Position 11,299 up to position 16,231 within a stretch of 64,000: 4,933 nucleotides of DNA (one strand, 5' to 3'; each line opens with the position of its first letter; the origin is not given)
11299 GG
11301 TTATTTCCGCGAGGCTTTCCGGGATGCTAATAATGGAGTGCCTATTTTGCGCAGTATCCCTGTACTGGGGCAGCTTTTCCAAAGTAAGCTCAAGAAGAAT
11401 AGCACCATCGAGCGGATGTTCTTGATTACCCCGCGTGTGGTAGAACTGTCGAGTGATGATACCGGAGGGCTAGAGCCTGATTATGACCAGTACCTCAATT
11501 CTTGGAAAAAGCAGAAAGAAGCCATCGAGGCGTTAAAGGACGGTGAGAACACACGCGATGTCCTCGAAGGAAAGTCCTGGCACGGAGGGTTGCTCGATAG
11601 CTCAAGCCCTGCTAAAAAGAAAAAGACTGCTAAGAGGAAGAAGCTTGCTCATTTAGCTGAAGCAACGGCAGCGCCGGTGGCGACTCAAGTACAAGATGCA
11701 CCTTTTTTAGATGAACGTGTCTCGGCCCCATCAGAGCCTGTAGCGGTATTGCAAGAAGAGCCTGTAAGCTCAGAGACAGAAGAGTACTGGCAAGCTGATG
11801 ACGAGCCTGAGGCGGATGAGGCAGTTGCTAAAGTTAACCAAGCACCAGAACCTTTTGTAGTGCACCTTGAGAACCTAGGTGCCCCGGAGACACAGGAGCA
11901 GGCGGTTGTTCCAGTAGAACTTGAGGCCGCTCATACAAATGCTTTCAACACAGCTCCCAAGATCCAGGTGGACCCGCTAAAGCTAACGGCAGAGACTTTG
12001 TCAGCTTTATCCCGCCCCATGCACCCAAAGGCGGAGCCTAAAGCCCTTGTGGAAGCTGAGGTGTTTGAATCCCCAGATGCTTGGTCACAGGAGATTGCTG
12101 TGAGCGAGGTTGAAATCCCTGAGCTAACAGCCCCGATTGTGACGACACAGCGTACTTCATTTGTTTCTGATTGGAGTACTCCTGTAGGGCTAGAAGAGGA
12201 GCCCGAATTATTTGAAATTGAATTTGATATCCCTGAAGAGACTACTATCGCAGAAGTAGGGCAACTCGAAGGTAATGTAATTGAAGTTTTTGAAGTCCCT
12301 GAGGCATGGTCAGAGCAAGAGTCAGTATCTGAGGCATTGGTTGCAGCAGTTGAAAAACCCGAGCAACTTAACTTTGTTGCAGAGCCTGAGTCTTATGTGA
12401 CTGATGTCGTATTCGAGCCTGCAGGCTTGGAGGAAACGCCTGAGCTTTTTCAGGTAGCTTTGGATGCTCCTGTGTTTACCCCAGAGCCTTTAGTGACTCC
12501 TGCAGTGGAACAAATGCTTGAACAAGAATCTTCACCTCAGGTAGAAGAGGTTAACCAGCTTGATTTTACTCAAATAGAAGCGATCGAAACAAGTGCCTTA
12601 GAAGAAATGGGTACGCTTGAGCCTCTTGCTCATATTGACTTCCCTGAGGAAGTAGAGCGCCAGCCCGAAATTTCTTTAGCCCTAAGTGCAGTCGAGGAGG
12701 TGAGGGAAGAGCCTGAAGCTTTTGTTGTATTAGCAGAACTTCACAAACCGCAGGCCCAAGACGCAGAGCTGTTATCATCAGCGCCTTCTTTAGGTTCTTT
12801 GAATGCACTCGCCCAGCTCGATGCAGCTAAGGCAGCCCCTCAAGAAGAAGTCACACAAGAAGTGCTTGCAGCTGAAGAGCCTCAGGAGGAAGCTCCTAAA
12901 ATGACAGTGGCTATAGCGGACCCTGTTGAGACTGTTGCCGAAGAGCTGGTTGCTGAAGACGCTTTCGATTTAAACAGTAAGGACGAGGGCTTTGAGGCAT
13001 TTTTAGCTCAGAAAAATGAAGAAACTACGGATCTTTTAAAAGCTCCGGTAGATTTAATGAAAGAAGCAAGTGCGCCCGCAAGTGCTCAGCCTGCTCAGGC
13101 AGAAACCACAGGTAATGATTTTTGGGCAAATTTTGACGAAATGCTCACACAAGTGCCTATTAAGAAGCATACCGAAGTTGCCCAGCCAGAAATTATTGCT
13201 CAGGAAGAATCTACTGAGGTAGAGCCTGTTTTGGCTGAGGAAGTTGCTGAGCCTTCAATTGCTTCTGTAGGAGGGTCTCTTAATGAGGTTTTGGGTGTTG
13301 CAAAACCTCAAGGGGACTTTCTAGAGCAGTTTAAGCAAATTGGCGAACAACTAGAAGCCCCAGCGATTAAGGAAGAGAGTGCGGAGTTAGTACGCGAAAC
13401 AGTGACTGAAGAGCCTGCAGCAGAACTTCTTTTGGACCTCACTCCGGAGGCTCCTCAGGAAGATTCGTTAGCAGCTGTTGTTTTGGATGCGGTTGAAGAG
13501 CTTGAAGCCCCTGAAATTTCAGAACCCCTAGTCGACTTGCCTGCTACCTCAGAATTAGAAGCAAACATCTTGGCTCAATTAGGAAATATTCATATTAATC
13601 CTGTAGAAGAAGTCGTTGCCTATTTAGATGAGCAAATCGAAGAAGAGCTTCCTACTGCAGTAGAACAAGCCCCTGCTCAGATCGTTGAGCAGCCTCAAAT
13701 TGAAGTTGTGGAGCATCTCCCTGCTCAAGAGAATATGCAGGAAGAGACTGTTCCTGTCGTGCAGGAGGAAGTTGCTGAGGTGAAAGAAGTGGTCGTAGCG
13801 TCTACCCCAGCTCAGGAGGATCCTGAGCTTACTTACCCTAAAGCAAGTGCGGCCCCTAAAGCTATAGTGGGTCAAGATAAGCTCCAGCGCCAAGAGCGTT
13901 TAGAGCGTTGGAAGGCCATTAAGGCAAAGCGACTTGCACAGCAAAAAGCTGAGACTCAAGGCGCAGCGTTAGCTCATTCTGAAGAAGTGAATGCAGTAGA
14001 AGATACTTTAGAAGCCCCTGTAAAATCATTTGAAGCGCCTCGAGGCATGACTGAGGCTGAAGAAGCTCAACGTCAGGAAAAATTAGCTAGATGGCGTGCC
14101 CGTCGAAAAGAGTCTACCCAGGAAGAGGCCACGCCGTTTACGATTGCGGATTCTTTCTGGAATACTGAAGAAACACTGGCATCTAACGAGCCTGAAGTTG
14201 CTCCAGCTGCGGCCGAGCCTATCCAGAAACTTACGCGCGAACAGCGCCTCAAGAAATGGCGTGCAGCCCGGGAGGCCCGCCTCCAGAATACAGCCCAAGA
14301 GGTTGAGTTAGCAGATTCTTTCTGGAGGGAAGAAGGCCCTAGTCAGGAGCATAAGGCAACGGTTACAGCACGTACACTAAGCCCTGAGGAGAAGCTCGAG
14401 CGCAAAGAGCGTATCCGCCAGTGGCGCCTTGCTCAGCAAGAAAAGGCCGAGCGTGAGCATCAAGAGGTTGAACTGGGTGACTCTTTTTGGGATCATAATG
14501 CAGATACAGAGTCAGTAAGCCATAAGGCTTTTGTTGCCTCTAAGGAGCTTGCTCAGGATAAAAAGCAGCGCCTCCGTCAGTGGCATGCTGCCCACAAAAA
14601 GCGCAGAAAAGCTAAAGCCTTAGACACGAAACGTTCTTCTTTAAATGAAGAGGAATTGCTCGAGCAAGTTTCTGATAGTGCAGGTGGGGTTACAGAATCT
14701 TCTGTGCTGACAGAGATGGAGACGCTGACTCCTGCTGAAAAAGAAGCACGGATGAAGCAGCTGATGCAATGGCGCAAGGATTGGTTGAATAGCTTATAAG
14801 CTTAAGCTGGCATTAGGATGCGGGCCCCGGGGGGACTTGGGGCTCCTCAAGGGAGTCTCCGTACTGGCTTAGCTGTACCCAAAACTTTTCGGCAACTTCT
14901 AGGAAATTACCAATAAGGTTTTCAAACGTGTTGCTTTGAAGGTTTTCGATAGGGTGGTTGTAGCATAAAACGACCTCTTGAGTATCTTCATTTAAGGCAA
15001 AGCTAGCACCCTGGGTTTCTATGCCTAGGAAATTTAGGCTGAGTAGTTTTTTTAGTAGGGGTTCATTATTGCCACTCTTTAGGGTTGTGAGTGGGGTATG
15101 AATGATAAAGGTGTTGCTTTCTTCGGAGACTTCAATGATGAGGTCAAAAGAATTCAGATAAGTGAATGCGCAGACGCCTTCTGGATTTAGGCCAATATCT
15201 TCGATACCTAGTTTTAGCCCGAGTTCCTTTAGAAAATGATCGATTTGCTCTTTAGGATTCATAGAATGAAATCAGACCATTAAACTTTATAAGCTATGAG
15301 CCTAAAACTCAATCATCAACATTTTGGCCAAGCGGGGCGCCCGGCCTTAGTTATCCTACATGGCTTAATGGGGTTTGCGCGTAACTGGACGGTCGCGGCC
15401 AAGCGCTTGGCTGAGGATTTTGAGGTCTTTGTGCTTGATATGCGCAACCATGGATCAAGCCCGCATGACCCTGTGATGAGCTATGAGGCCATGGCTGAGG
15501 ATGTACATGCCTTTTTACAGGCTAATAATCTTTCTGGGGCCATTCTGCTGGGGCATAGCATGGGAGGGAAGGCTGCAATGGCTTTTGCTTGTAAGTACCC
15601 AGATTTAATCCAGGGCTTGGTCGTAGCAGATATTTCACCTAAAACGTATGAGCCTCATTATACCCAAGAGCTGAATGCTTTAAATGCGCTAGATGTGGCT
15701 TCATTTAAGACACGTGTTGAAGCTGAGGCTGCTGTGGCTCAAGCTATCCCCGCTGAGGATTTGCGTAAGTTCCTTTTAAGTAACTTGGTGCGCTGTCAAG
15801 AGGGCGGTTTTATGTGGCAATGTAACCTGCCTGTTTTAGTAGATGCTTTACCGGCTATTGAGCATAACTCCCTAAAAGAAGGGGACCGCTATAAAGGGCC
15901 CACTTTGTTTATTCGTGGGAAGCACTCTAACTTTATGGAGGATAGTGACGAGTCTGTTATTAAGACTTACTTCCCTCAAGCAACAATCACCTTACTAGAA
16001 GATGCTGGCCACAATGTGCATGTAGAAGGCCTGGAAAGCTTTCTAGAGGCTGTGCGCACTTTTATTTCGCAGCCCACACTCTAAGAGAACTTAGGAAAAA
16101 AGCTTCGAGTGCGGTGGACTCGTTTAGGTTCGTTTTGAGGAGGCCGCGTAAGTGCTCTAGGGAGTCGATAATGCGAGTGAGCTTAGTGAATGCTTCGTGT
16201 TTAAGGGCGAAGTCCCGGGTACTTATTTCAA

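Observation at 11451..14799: T3SS secretin carries a ~1100-residue acidic, low-complexity C-terminal extension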

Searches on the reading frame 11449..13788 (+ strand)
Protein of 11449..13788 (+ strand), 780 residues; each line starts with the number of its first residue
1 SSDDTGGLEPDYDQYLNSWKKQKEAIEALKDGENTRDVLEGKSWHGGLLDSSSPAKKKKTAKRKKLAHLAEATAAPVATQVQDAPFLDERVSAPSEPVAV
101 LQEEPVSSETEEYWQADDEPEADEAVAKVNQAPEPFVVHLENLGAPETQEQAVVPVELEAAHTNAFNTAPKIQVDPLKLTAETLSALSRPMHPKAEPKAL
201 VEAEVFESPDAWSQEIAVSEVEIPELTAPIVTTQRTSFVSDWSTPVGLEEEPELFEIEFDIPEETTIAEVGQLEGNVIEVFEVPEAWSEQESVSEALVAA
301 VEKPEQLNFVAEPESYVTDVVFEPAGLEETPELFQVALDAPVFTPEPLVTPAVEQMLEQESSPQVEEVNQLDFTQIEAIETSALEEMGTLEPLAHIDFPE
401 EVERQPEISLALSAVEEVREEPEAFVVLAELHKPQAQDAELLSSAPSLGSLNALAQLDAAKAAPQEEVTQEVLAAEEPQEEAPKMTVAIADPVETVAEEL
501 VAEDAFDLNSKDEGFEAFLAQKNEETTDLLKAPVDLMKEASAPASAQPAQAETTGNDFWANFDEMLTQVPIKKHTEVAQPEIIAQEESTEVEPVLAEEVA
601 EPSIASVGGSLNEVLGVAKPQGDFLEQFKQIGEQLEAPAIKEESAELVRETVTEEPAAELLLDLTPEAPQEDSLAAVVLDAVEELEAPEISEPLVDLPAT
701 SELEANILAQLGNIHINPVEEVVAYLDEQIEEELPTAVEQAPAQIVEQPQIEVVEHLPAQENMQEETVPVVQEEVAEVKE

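Call 51: predict_structure(protein=window:11449-13788:+)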
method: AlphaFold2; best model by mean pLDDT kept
length: 780 residues; sequences in the alignment: 1
mean_pLDDT: 40.9   pTM: 0.19
mean pLDDT of the five models: 40.9, 38.0, 36.3, 34.9, 27.8
residues with pLDDT >= 90: 0; 70-90: 17; 50-70: 93; < 50: 670
segments of 3 or more residues with pLDDT < 50: 1-3, 6-8, 47-61, 65-116, 118-134, 136-330, 332-398, 404-411, 425-503, 505-508, 532-537, 539-555, 562-622, 634-672, 674-704, 706-720, 740-780
pLDDT, mean of each block of 10 residues (from residue 1): 47 75 73 58 50 44 45 34 34 35 39 45 38 33 32 29 31 31 37 31 33 33 31 28 36 33 39 32 40 43 37 30 41 42 33 42 40 39 42 46 49 51 46 39 38 39 35 36 37 41 47 58 58 46 33 44 44 38 35 39 38 36 48 44 46 41 36 46 41 38 48 43 52 51 37 35 39 38
secondary structure, 60 per line:
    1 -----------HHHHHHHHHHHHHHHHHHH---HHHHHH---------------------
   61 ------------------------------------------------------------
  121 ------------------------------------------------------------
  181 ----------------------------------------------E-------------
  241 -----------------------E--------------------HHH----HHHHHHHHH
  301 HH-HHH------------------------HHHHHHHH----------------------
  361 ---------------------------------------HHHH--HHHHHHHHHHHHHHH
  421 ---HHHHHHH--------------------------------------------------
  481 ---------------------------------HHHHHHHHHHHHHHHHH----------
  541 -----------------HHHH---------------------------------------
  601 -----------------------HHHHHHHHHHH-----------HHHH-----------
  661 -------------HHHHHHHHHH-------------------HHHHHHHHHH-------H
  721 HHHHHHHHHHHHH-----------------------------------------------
elements in order (helices of 4 or more, strands of 3 or more residues): H12-30 H34-39 H292-302 H331-338 H400-403 H406-420 H424-430 H514-530 H558-561 H624-634 H646-649 H674-683 H703-712 H720-733
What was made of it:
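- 11482..11538 (+): S-domain-like helix, residues 572-590 (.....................). The only confident element in the AF2 model of residues 561-1340, with pLDDT about 75 (call 51).
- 11689..13803 (+): Polyanionic segment predicted to be disordered, residues 641-1345 (76.6 kDa, pI 4.05, 25 basic and 164 acidic residues). AF2 gives pLDDT below 50 for 670 of 780 residues (call 51).
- On T3SS secretin SctC (TIGR02516 / Pfam Secretin): A helix at 572-590 is predicted at pLDDT about 75 (call 51).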

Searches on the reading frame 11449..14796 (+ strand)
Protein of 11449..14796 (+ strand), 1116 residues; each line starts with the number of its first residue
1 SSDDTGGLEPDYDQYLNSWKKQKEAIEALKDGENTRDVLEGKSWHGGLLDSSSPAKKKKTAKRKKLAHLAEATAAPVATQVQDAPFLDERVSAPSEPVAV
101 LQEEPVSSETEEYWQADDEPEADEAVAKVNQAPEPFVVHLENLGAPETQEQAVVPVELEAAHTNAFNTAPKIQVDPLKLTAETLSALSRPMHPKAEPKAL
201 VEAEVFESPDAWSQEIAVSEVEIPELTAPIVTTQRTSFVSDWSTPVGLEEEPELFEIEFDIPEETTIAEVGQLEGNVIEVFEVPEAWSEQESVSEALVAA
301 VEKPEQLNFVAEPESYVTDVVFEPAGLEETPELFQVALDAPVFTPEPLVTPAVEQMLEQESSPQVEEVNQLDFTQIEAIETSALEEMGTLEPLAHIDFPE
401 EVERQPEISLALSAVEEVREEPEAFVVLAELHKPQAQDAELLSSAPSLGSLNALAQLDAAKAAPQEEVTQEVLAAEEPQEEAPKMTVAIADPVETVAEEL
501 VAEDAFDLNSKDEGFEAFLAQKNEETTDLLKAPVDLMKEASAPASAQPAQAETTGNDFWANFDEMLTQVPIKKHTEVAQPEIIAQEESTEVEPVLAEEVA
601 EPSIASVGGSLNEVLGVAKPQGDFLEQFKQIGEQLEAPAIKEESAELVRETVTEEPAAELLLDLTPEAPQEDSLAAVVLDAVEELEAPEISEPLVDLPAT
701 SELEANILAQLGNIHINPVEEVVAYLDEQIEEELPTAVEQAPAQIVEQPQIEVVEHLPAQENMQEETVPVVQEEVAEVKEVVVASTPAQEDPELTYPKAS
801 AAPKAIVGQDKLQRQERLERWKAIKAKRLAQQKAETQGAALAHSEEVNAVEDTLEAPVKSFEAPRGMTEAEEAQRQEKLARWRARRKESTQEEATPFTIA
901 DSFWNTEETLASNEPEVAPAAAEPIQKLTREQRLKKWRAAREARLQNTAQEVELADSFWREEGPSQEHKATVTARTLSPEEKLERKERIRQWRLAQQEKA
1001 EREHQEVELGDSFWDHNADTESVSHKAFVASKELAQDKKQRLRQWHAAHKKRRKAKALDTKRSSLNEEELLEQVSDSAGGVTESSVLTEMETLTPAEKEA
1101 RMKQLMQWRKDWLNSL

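Call 5: search_protein_families(library=pfam, proteins=[window:11449-14796:+], max_evalue=0.01)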
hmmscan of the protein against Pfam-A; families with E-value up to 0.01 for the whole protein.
window:11449-14796:+ (1116 aa): 0 families

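Call 6: search_protein_families(library=ncbifam, proteins=[window:11449-14796:+], max_evalue=0.01)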
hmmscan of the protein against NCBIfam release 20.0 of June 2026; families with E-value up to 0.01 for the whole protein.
window:11449-14796:+ (1116 aa): 0 families

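Call 28: search_protein_representatives(protein=window:11449-14796:+)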
Query: 1116 residues. Proteins with E-value up to 0.001 (for the whole library): 1; up to 1e-10: 1; up to 1e-30: 1. The best 1 are listed.
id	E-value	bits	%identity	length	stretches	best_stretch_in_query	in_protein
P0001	0.0e+00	2324.9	100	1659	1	1-1116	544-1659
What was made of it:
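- Exhaustive phmmer against 1.84e9 representatives returns only itself (call 28). The tail has no homologue anywhere (call 28).
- Tried and rejected: Exhaustive phmmer of residues 561-1676 against 1.84e9 representative proteins returned only itself (call 28).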

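Call 34: search_solved_structures(query=window:11449-14796:+, max_evalue=10)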
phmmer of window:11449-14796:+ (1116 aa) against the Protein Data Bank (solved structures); distinct sequences matched with E-value up to 10: 0.

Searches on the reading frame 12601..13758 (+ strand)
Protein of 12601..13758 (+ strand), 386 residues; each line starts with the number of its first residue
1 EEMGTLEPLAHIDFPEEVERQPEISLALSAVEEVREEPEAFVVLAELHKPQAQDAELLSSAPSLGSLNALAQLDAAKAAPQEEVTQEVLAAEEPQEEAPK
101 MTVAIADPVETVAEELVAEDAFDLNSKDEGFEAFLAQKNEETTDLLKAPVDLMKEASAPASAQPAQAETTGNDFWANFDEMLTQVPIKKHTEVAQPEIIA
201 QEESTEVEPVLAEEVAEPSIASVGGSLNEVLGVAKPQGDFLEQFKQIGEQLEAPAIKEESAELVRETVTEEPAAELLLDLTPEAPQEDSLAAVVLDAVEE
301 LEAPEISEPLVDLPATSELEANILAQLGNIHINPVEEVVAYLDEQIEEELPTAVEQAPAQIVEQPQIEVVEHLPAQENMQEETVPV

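Call 33: search_protein_families(library=pfam, proteins=[window:12601-13758:+], max_evalue=10)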
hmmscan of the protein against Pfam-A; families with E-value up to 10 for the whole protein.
window:12601-13758:+ (386 aa): 2 families
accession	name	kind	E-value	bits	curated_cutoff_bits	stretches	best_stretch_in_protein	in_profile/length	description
PF19121.6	DUF5805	-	0.03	15.1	28.5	1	314-355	9-50/67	Family of unknown function (DUF5805)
PF06459.17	RR_TM4-6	-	0.33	11.2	25.1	1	81-185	7-110/277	Ryanodine Receptor TM 4-6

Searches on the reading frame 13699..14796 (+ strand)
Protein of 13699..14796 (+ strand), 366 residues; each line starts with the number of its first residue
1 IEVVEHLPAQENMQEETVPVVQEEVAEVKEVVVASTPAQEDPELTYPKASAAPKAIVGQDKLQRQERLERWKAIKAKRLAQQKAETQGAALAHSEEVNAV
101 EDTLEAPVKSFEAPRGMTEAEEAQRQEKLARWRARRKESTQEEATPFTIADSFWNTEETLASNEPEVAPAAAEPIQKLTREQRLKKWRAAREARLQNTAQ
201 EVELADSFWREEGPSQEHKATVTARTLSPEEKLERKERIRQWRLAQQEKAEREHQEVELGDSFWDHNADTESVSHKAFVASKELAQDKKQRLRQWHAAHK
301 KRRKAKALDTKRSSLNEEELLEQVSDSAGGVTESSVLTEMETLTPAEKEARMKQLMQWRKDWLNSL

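Call 33: search_protein_families(library=pfam, proteins=[window:13759-14796:+], max_evalue=10)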
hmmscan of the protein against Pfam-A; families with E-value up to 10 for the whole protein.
window:13759-14796:+ (346 aa): 1 family
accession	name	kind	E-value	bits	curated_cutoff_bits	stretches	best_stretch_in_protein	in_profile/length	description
PF14410.12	GH-E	-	0.68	11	25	1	268-306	10-50/68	HNH/ENDO VII superfamily nuclease with conserved GHE residues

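Call 41: predict_structure(protein=window:13699-14796:+)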
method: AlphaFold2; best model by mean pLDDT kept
length: 366 residues; sequences in the alignment: 1
mean_pLDDT: 67.1   pTM: 0.20
mean pLDDT of the five models: 67.1, 65.9, 64.5, 63.4, 61.9
residues with pLDDT >= 90: 71; 70-90: 102; 50-70: 88; < 50: 105
segments of 3 or more residues with pLDDT < 50: 1-3, 5-15, 17-22, 24-53, 106-108, 110-113, 143-150, 153-173, 216-224, 269-272
pLDDT, mean of each block of 10 residues (from residue 1): 39 41 41 35 40 53 88 93 80 61 51 59 85 75 44 44 41 64 94 91 77 50 60 91 95 84 53 60 88 95 86 67 58 58 80 85 82
secondary structure, 60 per line:
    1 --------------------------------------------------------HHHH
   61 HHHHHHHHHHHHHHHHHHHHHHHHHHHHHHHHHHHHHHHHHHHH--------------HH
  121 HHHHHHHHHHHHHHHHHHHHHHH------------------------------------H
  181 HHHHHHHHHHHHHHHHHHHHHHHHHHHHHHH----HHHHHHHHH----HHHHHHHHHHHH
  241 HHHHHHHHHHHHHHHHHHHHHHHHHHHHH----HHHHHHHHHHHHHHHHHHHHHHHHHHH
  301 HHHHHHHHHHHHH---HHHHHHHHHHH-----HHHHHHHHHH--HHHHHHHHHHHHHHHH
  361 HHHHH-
elements in order: H57-104 H119-143 H180-211 H216-224 H229-269 H274-313 H317-327 H333-342 H345-365
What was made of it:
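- AF2 gives six helices at pLDDT 85-95, with pTM 0.20, for residues 1311-1676 (calls 41, 51).
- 13867..14010 (+): Helix 1 (1367-1414), W1381. AF2 single-sequence model, block pLDDT 88-93 (call 41).
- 14053..14127 (+): Helix 2 (1429-1453), W1442. AF2 model, block pLDDT up to 85 (call 41).
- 14236..14331 (+): Helix 3 (1490-1521), W1497 and DSFW1519. AF2 model, block pLDDT 91-94 (call 41).
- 14383..14505 (+): Helix 4 (1539-1579), W1552 and DSFW1574. AF2 model, block pLDDT 91-95 (call 41).
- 14518..14637 (+): Helix 5 (1584-1623), W1605. AF2 model, block pLDDT 88-95 (call 41).
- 14731..14793 (+): Helix 6 (1655-1675), W1668 and W1672, at the extreme C-terminus (.............). AF2 model, block pLDDT 80-85 (call 41).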

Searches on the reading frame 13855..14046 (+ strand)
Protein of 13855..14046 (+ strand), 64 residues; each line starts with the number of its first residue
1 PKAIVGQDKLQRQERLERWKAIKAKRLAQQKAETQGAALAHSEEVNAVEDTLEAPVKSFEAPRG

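Call 47: find_homologous_proteins(query=A2, max_evalue=0.1)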
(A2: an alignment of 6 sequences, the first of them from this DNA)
Query A2 (6 sequences): 419 candidates shared short words with the query, none scored E <= 0.1.
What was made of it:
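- On T3SS effector or substrate fused to the secretin: No homologue exists outside this gene (calls 28, 47).
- No free-standing homologue of the tail exists in any database (calls 28, 47).
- Tried and rejected: It did not recover the source protein either, so that search had little power (call 47).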

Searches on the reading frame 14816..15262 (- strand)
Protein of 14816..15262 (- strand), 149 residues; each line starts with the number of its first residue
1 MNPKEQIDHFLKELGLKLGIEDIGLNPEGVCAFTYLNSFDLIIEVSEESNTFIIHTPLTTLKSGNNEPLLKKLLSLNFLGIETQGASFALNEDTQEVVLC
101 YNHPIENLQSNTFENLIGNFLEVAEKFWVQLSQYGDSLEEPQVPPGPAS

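Call 5: search_protein_families(library=pfam, proteins=[window:14816-15262:-], max_evalue=0.01)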
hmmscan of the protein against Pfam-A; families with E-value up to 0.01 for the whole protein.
window:14816-15262:- (149 aa): 2 families
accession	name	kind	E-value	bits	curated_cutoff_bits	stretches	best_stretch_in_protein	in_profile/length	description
PF05932.18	CesT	-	5.5e-25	88.3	22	1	9-126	1-117/119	Tir chaperone protein (CesT) family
PF22550.1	CesT_Tir_1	-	0.00056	20.3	27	1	6-119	7-113/131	CesT_Tir_1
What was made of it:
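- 14813..15262 (-): Second CesT-family chaperone gene, convergent, 13 nt from the sctC stop (context). PF05932, 88 bits (call 5).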

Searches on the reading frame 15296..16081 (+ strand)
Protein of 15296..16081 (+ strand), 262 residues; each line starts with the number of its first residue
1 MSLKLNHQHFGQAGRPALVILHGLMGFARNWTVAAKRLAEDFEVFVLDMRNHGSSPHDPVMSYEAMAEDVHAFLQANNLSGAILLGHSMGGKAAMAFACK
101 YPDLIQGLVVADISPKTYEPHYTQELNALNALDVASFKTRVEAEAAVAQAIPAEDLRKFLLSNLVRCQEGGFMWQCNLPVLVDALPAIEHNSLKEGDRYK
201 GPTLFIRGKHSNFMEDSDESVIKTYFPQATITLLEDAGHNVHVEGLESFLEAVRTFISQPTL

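Call 18: search_protein_families(library=pfam, proteins=[window:15296-16081:+], max_evalue=0.001)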
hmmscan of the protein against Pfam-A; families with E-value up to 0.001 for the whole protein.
window:15296-16081:+ (262 aa): 7 families
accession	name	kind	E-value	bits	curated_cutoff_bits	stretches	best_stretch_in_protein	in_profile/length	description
PF00561.26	Abhydrolase_1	-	2.6e-29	103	25.8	1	16-168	1-151/245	alpha/beta hydrolase fold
PF12697.13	Abhydrolase_6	-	7e-17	63.2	26.3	1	18-244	1-210/217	Alpha/beta hydrolase family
PF12146.15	Hydrolase_4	-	2.3e-15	57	27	1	15-111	4-107/239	Serine aminopeptidase, S33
PF00975.26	Thioesterase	-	3.1e-08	34.6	26.4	1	18-162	3-147/226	Thioesterase domain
PF03096.20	Ndr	-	1.9e-05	24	23.3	1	58-117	77-136/283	Ndr family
PF07819.20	PGAP1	-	0.00011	22.5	24.3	0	81-124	92-137/233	PGAP1-like alpha/beta domain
PF00756.26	Esterase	-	0.00034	20.9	22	0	82-104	117-139/251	Putative esterase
